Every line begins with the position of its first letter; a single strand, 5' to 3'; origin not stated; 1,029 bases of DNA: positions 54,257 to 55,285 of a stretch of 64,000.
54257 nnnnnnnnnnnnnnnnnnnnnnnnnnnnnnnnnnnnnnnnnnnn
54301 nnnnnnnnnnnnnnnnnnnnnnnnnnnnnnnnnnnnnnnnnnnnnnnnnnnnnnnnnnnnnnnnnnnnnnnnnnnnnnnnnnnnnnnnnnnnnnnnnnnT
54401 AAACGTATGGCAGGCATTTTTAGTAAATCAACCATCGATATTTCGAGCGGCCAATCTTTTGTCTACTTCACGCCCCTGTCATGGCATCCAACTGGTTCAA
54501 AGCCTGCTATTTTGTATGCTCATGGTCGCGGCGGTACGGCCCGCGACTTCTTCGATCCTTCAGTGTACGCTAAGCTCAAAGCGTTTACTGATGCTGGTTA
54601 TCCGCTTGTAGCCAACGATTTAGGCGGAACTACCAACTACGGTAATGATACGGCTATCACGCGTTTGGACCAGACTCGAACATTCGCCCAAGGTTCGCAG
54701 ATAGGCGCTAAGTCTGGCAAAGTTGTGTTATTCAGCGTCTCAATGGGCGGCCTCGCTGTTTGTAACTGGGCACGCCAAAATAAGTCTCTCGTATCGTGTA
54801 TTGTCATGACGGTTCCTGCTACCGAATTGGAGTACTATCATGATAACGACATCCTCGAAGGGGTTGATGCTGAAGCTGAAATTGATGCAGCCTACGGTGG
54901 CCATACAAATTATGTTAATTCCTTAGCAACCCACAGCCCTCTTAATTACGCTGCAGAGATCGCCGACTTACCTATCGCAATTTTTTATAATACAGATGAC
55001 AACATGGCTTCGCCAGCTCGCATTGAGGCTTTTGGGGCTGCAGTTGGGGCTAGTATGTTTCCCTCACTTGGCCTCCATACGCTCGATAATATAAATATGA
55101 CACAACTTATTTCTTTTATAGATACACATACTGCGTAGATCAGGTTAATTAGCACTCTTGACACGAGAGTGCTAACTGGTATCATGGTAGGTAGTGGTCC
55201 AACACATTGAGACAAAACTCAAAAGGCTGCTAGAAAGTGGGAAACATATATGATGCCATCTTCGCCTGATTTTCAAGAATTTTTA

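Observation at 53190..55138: Isolated phage-tail-fibre-like protein plus esterase module between nusA and clpC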

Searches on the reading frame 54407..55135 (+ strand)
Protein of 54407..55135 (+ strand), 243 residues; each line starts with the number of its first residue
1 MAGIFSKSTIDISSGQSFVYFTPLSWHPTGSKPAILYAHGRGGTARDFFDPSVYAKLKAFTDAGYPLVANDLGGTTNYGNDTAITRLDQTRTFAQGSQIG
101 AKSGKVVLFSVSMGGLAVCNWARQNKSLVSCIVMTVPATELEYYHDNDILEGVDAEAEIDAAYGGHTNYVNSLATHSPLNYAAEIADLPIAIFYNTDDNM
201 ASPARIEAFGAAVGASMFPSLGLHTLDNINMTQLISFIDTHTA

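Call 3: search_protein_families(library=pfam, proteins=[window:54407-55135:+], max_evalue=1)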
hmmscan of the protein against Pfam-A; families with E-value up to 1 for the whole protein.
window:54407-55135:+ (243 aa): 4 families
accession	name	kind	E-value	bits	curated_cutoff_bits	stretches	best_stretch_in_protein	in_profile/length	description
PF12146.15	Hydrolase_4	-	8.6e-06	25.7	27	1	34-142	6-114/239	Serine aminopeptidase, S33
PF00561.26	Abhydrolase_1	-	9.3e-05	22.6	25.8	1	34-137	2-102/245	alpha/beta hydrolase fold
PF12697.13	Abhydrolase_6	-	0.00089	20.4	26.3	1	35-136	1-93/217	Alpha/beta hydrolase family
PF00326.27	Peptidase_S9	-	0.013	15.4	22.6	1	55-149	5-110/213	Prolyl oligopeptidase family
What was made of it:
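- On Alpha/beta-hydrolase serine esterases: Hydrolase_4 scores 25.7 bits against 27, and Abhydrolase_1 scores 22.6 against 25.8 (call 3).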

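Call 4: search_protein_families(library=phrogs, proteins=[window:54407-55135:+], max_evalue=0.1)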
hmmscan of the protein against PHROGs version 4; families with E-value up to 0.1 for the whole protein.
window:54407-55135:+ (243 aa): 1 family
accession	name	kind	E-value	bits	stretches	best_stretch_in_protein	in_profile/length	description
phrog_789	-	other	0.00018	21.3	1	30-142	350-458/637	esterase/lipase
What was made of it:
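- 54407..55138 (+): ORF2, a 243-aa alpha/beta-hydrolase (carboxylesterase-like). Pfam Hydrolase_4 scores 25.7 bits, just below the cutoff of 27 (call 3). phrog_789 esterase/lipase also matches (call 4).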

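Call 5: search_protein_families(library=ncbifam, proteins=[window:54407-55135:+], max_evalue=1)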
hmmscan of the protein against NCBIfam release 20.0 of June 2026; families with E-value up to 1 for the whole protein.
window:54407-55135:+ (243 aa): 0 families

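Call 11: search_solved_structures(query=window:54407-55135:+, max_evalue=1, show_alignments=2)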
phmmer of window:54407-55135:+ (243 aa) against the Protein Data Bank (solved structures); distinct sequences matched with E-value up to 1: 0.

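Call 12: find_homologous_proteins(query=window:54407-55135:+)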
Query window:54407-55135:+ (243 aa): 18 proteins with E <= 0.001 among 591 candidates.
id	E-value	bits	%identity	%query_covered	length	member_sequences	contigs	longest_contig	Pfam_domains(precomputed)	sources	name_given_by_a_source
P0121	1.1e-156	537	99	100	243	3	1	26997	-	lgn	-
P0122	2.4e-141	487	88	100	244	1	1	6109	PF12146.16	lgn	-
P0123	2.6e-133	461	85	98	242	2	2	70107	PF12146.16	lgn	-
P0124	7.2e-132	456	83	100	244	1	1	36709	PF12146.16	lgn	-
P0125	2.8e-131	454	83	100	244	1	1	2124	PF12146.16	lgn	-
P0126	4.3e-126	437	81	100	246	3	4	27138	PF12146.16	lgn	-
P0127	4.8e-126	437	78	100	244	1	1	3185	PF00561.27,PF12146.16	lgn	-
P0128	1.2e-120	419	77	100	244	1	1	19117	PF12146.16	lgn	-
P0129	6.3e-115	401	73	100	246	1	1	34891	PF12146.16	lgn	-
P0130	4.8e-37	146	41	83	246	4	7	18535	PF12146.16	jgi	jgi:pimeloyl-ACP methyl ester carboxylesterase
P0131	4.8e-31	126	37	97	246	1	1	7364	-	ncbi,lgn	-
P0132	8.8e-29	119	40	84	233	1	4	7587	PF00561.27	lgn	-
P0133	8.4e-26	109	33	99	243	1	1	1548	-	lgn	-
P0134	2.2e-20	91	33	88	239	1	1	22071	-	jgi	jgi:hypothetical protein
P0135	2.5e-17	81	32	80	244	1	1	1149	-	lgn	-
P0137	9.6e-16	76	31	70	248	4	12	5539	PF00756.27,PF00326.28,PF00561.27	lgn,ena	-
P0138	1.3e-14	72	38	73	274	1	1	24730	PF00756.27,PF12146.16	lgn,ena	-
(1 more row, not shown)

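Call 37: find_encoding_contigs(protein=P0130, flank=9000, max_places=2)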
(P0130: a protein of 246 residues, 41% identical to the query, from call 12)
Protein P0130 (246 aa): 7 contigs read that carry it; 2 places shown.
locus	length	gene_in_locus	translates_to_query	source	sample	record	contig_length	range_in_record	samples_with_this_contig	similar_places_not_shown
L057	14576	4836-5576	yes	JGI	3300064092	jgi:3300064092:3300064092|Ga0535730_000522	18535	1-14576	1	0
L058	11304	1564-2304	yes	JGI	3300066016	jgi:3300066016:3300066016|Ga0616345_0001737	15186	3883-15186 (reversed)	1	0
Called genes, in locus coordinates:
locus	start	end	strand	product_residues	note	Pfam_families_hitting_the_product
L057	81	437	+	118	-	-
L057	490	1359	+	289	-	-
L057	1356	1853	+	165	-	-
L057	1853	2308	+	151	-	-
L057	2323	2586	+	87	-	-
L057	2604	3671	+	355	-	PF18906:Phage_tube_2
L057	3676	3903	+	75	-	-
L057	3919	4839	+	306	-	-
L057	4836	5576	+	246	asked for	PF12146:Hydrolase_4 (faint)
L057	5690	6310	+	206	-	-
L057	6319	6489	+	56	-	-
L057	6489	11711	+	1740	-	PF10145:PhageMin_Tail, PF06725:3D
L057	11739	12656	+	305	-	PF21939:Gp10_C (faint)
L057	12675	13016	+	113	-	-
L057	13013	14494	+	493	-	-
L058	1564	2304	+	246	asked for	PF12146:Hydrolase_4 (faint)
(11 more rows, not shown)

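Call 38: find_encoding_contigs(protein=P0138, flank=9000, max_places=2)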
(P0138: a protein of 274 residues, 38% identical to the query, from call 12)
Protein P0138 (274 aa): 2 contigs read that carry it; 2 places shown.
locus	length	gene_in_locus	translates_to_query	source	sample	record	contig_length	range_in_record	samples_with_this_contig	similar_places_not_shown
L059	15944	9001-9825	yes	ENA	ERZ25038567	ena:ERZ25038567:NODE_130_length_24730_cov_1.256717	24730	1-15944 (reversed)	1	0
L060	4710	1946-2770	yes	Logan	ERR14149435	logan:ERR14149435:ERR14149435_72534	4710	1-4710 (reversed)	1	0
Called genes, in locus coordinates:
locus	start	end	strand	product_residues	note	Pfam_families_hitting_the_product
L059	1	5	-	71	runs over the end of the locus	-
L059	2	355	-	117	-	-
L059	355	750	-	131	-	-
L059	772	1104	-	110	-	-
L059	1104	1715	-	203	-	PF00782:DSPc (weak)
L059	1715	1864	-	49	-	-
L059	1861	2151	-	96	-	-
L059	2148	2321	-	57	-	-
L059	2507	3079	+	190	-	-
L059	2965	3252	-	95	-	-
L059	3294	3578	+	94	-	-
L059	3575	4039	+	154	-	-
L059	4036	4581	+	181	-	-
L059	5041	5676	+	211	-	-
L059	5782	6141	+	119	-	-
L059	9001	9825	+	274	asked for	PF00756:Esterase (weak), PF12146:Hydrolase_4 (faint)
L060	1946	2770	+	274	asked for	PF00756:Esterase (weak), PF12146:Hydrolase_4 (faint)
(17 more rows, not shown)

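Call 39: find_encoding_contigs(protein=P0134, flank=9000, max_places=2)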
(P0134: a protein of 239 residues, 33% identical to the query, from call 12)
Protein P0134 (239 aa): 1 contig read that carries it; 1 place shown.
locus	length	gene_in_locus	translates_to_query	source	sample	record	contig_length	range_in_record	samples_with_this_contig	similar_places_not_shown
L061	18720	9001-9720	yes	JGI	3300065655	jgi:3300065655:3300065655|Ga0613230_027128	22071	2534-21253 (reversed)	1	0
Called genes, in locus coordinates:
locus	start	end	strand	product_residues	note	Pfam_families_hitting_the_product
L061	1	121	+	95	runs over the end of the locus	-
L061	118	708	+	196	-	-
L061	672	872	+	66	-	-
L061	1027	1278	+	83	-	-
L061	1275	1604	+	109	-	-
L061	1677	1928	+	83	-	-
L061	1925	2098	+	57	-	-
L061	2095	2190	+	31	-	-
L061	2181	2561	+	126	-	-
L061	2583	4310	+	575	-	-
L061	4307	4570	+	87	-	-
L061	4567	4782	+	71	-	-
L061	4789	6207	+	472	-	PF05133:SPP1_portal (faint)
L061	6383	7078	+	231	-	-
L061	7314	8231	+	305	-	PF05065:Phage_capsid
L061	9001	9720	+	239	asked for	-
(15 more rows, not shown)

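Call 46: predict_structure(alignment_id=A2)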
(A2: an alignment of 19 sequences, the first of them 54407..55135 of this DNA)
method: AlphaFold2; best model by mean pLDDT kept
length: 243 residues; sequences in the alignment: 19
mean_pLDDT: 93.0   pTM: 0.92
mean pLDDT of the five models: 93.0, 92.5, 90.8, 89.4, 89.4
residues with pLDDT >= 90: 188; 70-90: 54; 50-70: 1; < 50: 0
segments of 3 or more residues with pLDDT < 50: none
pLDDT, mean of each block of 10 residues (from residue 1): 84 84 89 94 83 84 94 90 96 94 97 96 98 97 89 91 97 97 98 95 96 98 92 97 93
secondary structure, 60 per line:
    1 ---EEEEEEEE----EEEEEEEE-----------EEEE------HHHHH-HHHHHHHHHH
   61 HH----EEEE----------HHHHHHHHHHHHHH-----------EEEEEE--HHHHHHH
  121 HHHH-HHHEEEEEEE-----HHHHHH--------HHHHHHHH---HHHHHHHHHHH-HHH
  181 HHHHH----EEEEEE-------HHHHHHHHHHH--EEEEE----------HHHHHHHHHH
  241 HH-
elements in order: E4-11 E16-23 E35-38 H45-49 H51-62 E67-70 H81-94 E106-111 H114-124 E129-135 H141-146 H155-162 H166-176 H178-185 E190-195 H203-213 E216-220 H231-242
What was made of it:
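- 54407..55138 (+): The AlphaFold2 model has pLDDT 93 and pTM 0.92 (call 46).
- On Alpha/beta-hydrolase serine esterases: The model has pLDDT 93 and pTM 0.92 (call 46).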

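Call 50: fold_search(model_id=the predicted structure, library=pdb)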
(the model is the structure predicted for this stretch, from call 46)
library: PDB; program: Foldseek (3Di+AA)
matches with E <= 10: 1950; with E <= 0.001: 1826
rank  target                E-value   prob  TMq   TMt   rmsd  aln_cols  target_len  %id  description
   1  7qjm_A                7.5e-13  1.00  0.69  0.57   8.8       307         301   13  Crystal structure of an alpha/beta-hydrolase enzyme from Chloroflexus sp. MS-G (202) (released 2022-12-28)
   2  9bd4_B                1.0e-12  1.00  0.71  0.72   4.1       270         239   13  YjfP, Klebsiella pneumoniae serine hydrolase, unbound (released 2025-04-30)
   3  7qjm_B                1.6e-12  1.00  0.69  0.57   8.8       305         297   14  Crystal structure of an alpha/beta-hydrolase enzyme from Chloroflexus sp. MS-G (202) (released 2022-12-28)
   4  9bd4_A                2.4e-12  1.00  0.70  0.71   4.4       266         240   14  YjfP, Klebsiella pneumoniae serine hydrolase, unbound (released 2025-04-30)
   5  5o3u_D                3.2e-12  1.00  0.64  0.25   5.8       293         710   14  Structural characterization of the fast and promiscuous macrocyclase from plant - PCY1-S562A bound to Presegetalin F1 (released 2018-02-07)
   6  7z2x_B                3.9e-12  1.00  0.72  0.68   4.7       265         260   15  Wild-type ferulic acid esterase from Lactobacillus buchneri (released 2022-11-30)
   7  5o3u_C                4.1e-12  1.00  0.62  0.24   6.3       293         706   14  Structural characterization of the fast and promiscuous macrocyclase from plant - PCY1-S562A bound to Presegetalin F1 (released 2018-02-07)
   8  5o3u_A                4.9e-12  1.00  0.64  0.25   5.8       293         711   14  Structural characterization of the fast and promiscuous macrocyclase from plant - PCY1-S562A bound to Presegetalin F1 (released 2018-02-07)
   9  7z2v_B                5.3e-12  1.00  0.72  0.68   4.9       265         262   14  Ferulic acid esterase variant S114A from Lactobacillus buchneri (released 2022-11-30)
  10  5o3u_B                5.3e-12  1.00  0.62  0.24   6.3       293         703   14  Structural characterization of the fast and promiscuous macrocyclase from plant - PCY1-S562A bound to Presegetalin F1 (released 2018-02-07)
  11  2bkl_B                5.6e-12  1.00  0.66  0.27   5.3       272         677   15  Structural and Mechanistic Analysis of Two Prolyl Endopeptidases: Role of Inter-Domain Dynamics in Catalysis and Speci (released 2005-03-09)
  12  3i6y_A                5.9e-12  1.00  0.64  0.57   5.2       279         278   15  Structure of an esterase from the oil-degrading bacterium Oleispira antarctica (released 2009-07-28)
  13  3eq9                  6.3e-12  1.00  0.70  0.27   4.9       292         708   15  Prolyl oligopeptidase complexed with R-Pro-(decarboxy-Pro)-Type inhibitors (released 2009-08-25)
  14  4ns4                  8.1e-12  1.00  0.62  0.56   7.2       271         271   15  Crystal structure of cold-active estarase from Psychrobacter cryohalolentis K5T (released 2015-01-07)
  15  2bkl_A                8.6e-12  1.00  0.67  0.27   5.2       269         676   15  Structural and Mechanistic Analysis of Two Prolyl Endopeptidases: Role of Inter-Domain Dynamics in Catalysis and Speci (released 2005-03-09)
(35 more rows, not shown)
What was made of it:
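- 54407..55138 (+): Foldseek against PDB gives TM about 0.7 to feruloyl esterases, esterase D and YjfP (call 50).
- On Alpha/beta-hydrolase serine esterases: Foldseek finds 1826 PDB matches at E <= 1e-3, with TM about 0.7 (call 50).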

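Call 54: search_dna_similar(query=window:54407-55135:+, collection=phages, mode=protein, max_evalue=0.01, max_rows=30)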
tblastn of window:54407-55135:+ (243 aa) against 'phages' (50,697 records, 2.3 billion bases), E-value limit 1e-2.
Records with a match: 30; places in all: 30; records where one place covers at least 80% of the query: 6.
Best place of each record, by identity: <60% 30.
By first word of the organism name: Gordonia 28; Arthrobacter 2.
By host as written in the record: Gordonia terrae 3612 25; Gordonia terrae CAG3 3; Arthrobacter globiformis NRRL B-2979 SEA 2.
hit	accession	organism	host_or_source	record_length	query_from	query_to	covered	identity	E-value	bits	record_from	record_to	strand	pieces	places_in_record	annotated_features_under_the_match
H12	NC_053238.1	Gordonia phage Gaea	Gordonia terrae 3612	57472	23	239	89%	31.1%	5e-10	65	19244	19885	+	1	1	25: hypothetical protein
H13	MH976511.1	Gordonia phage Gaea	Gordonia terrae 3612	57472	23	239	89%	31.1%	5e-10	65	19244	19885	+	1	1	25: hypothetical protein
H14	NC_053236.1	Gordonia phage YorkOnyx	Gordonia terrae 3612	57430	23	239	89%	31.1%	8e-10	64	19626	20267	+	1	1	26: esterase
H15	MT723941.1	Gordonia phage YorkOnyx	Gordonia terrae 3612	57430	23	239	89%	31.1%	8e-10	64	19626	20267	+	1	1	26: esterase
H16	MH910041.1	Arthrobacter phage Seahorse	Arthrobacter globiformis NRRL B-2979 SEA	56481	9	241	96%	28.1%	2e-5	51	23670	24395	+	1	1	33: esterase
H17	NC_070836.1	Arthrobacter phage Seahorse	Arthrobacter globiformis NRRL B-2979 SEA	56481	9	241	96%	28.1%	2e-5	51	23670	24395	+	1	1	33: esterase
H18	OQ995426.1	Gordonia Phage SchottB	Gordonia terrae 3612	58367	23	216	80%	32.5%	9e-10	64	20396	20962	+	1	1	24: esterase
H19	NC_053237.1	Gordonia phage Ashertheman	Gordonia terrae 3612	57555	23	216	80%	32.5%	1e-9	64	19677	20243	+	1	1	26: esterase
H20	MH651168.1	Gordonia phage Ashertheman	Gordonia terrae 3612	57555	23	216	80%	32.5%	1e-9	64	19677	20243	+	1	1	26: esterase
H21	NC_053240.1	Gordonia phage Tangerine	Gordonia terrae 3612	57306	23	216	80%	32.5%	2e-9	63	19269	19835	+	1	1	25: esterase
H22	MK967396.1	Gordonia phage Tangerine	Gordonia terrae 3612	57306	23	216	80%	32.5%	2e-9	63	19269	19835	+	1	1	25: esterase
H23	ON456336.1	Gordonia Phage StorminNorm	Gordonia terrae 3612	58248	23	216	80%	32.5%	2e-9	63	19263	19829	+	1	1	25: esterase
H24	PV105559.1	Gordonia phage Derg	Gordonia terrae 3612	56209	23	216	80%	32.5%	6e-9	62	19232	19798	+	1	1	21: esterase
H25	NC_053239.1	Gordonia phage Bizzy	Gordonia terrae 3612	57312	23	216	80%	32.5%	7e-9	61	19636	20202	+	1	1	26: hypothetical protein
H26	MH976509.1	Gordonia phage Bizzy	Gordonia terrae 3612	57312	23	216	80%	32.5%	7e-9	61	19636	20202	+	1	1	26: hypothetical protein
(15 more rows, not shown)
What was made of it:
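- Esterase: 28 Gordonia and 2 Arthrobacter phage records (call 54).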

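Call 55: search_dna_similar(query=P0130, collection=phages, mode=protein, max_evalue=0.001, max_rows=30)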
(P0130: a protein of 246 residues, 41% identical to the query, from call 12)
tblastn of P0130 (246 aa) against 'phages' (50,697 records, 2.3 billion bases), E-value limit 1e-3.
Records with a match: 11; places in all: 11; records where one place covers at least 80% of the query: 11.
Best place of each record, by identity: <60% 11.
By first word of the organism name: Gordonia 11.
By host as written in the record: Gordonia terrae 3612 9; Gordonia terrae CAG3 2.
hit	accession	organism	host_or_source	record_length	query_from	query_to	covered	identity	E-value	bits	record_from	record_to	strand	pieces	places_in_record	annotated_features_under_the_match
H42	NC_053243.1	Gordonia phage EMoore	Gordonia terrae 3612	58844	17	227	86%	33.2%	3e-5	50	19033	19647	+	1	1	22: esterase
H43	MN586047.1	Gordonia phage EMoore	Gordonia terrae 3612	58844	17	227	86%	33.2%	3e-5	50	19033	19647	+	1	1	22: esterase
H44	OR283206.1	Gordonia phage MoontowerMania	Gordonia terrae CAG3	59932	17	227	86%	32.2%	3e-5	50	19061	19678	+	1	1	24: esterase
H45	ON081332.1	Gordonia phage ChadMasterC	Gordonia terrae CAG3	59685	17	227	86%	31.8%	2e-4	48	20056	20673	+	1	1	25: hydrolase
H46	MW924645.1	Gordonia phage Sanjuju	Gordonia terrae 3612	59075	17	227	86%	31.8%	3e-4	47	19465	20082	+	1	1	23: esterase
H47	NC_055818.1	Gordonia phage Jabberwocky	Gordonia terrae 3612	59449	17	227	86%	31.8%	3e-4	47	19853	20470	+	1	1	23: hypothetical protein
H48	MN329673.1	Gordonia phage Jabberwocky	Gordonia terrae 3612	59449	17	227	86%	31.8%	3e-4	47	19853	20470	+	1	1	23: hypothetical protein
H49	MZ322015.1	Gordonia phage Fitzgerald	Gordonia terrae 3612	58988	17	227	86%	31.1%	4e-4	47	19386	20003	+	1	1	23: esterase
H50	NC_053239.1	Gordonia phage Bizzy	Gordonia terrae 3612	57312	26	227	82%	31.7%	4e-4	47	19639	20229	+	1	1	26: hypothetical protein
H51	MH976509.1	Gordonia phage Bizzy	Gordonia terrae 3612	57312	26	227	82%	31.7%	4e-4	47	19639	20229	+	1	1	26: hypothetical protein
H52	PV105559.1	Gordonia phage Derg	Gordonia terrae 3612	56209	26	227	82%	31.7%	8e-4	46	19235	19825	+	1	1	21: esterase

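Call 56: get_annotated_region(hit=H14, flank=7000)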
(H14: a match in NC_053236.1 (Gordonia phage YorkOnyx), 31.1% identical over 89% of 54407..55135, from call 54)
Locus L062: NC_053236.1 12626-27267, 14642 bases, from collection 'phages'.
description: Gordonia phage YorkOnyx, complete genome.
organism: Gordonia phage YorkOnyx (NCBI taxid 2762402)
taxonomy: Viruses; Duplodnaviria; Heunggongvirae; Uroviricota; Caudoviricetes; Kroosvirus; Kroosvirus yorkonyx
host: Gordonia terrae 3612; source: soil; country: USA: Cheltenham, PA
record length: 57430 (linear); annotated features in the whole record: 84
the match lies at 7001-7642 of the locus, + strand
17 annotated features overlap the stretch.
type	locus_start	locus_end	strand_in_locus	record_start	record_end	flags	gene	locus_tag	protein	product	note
CDS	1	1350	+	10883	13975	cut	17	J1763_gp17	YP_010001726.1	head maturation protease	-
CDS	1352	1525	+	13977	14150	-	18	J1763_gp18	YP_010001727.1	hypothetical protein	-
CDS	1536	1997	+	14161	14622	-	19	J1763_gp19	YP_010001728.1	HNH endonuclease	-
CDS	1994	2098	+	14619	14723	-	20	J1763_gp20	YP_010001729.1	hypothetical protein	-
CDS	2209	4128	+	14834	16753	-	21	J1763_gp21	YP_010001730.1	major head protein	-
CDS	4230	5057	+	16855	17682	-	22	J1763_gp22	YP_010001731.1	hypothetical protein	-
CDS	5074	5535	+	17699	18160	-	23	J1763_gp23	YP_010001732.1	hypothetical protein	-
CDS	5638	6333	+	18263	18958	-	24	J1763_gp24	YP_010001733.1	major tail protein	-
CDS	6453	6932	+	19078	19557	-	25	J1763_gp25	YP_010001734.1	hypothetical protein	-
CDS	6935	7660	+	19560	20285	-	26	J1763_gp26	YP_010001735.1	esterase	-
CDS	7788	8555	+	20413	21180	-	27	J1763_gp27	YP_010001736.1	head-tail adaptor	-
CDS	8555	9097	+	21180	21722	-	28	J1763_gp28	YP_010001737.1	hypothetical protein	-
CDS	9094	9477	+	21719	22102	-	29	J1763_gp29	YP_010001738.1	hypothetical protein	-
CDS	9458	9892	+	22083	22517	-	30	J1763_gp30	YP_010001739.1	hypothetical protein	-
CDS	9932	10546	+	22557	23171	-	31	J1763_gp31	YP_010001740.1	tail assembly chaperone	-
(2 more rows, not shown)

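Call 57: get_annotated_region(hit=H16, flank=7000)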
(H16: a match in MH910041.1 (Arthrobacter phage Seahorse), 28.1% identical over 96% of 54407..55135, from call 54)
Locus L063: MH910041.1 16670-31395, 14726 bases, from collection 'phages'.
description: Arthrobacter phage Seahorse, complete genome.
organism: Arthrobacter phage Seahorse (NCBI taxid 2419611)
taxonomy: Viruses; Duplodnaviria; Heunggongvirae; Uroviricota; Caudoviricetes; Seamegvirus; Seamegvirus seahorse
host: Arthrobacter globiformis NRRL B-2979 SEA; source: soil; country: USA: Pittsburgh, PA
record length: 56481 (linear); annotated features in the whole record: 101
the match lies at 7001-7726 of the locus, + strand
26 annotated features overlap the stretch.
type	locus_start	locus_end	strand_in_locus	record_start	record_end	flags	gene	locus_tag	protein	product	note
CDS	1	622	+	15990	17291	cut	22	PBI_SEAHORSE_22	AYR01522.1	minor tail protein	-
CDS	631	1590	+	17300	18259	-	23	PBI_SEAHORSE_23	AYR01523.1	minor tail protein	-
CDS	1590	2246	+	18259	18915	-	24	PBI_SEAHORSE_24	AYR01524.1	minor tail protein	-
CDS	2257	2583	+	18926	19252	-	25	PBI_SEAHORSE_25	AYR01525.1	hypothetical protein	-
CDS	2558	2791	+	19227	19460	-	26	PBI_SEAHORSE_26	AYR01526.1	hypothetical protein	-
CDS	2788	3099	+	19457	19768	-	27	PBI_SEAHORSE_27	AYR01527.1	hypothetical protein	-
CDS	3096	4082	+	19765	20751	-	28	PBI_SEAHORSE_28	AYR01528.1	lysin A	-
CDS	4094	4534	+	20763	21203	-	29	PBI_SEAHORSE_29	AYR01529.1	hypothetical protein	-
CDS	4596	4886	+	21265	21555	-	30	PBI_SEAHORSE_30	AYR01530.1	hypothetical protein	-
CDS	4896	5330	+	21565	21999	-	31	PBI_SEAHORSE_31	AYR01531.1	hypothetical protein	-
CDS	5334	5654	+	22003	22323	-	32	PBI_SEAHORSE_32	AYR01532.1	hypothetical protein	-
CDS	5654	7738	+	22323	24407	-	33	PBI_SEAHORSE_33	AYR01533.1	esterase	-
CDS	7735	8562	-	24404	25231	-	34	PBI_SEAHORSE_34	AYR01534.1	esterase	-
CDS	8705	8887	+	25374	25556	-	35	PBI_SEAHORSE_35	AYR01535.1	hypothetical protein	-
CDS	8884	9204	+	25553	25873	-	36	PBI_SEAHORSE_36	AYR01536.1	helix-turn-helix DNA-binding domain protein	-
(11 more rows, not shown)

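Call 60: find_related_loci(query=A2, collection=viral_contigs, flank=8000)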
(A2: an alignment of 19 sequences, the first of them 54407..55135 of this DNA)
Query A2 (243 aa) in viral_contigs; peptide patterns used: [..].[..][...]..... (x = any residue, [..] = any of these).
276 stretches matched a pattern; 7 encode a relative of the query (tblastn E <= 1e-3); 7 distinct loci.
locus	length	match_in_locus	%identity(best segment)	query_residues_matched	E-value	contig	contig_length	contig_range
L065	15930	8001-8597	33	1-201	5e-30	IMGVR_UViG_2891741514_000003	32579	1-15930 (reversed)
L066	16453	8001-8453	38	48-209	3e-22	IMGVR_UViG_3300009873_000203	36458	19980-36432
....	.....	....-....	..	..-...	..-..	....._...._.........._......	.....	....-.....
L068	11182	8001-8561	31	51-238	3e-19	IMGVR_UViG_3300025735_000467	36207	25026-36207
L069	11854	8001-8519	32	67-238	6e-17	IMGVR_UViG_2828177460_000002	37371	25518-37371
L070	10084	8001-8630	27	32-238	9e-17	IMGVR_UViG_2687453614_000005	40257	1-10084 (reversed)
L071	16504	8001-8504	32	69-241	2e-14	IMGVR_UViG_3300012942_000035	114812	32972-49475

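Call 73: search_protein_families(library=padloc, proteins=[window:54407-55135:+], max_evalue=0.01)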
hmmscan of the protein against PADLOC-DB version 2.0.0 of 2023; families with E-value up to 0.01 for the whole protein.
window:54407-55135:+ (243 aa): 0 families

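Call 91: search_protein_families(library=phrogs, proteins=[L062:6453-6929:+], max_evalue=0.01)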
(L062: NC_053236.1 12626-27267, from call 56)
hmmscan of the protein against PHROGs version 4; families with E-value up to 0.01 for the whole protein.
L062:6453-6929:+ (159 aa): 1 family
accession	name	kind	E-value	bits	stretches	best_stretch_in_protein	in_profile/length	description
phrog_35351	-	unknown function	8.5e-16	59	1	1-32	1-32/81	-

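Call 92: search_protein_families(library=pfam, proteins=[L062:6453-6929:+], max_evalue=0.01)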
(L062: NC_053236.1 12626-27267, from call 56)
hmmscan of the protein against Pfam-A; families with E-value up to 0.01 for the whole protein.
L062:6453-6929:+ (159 aa): 0 families
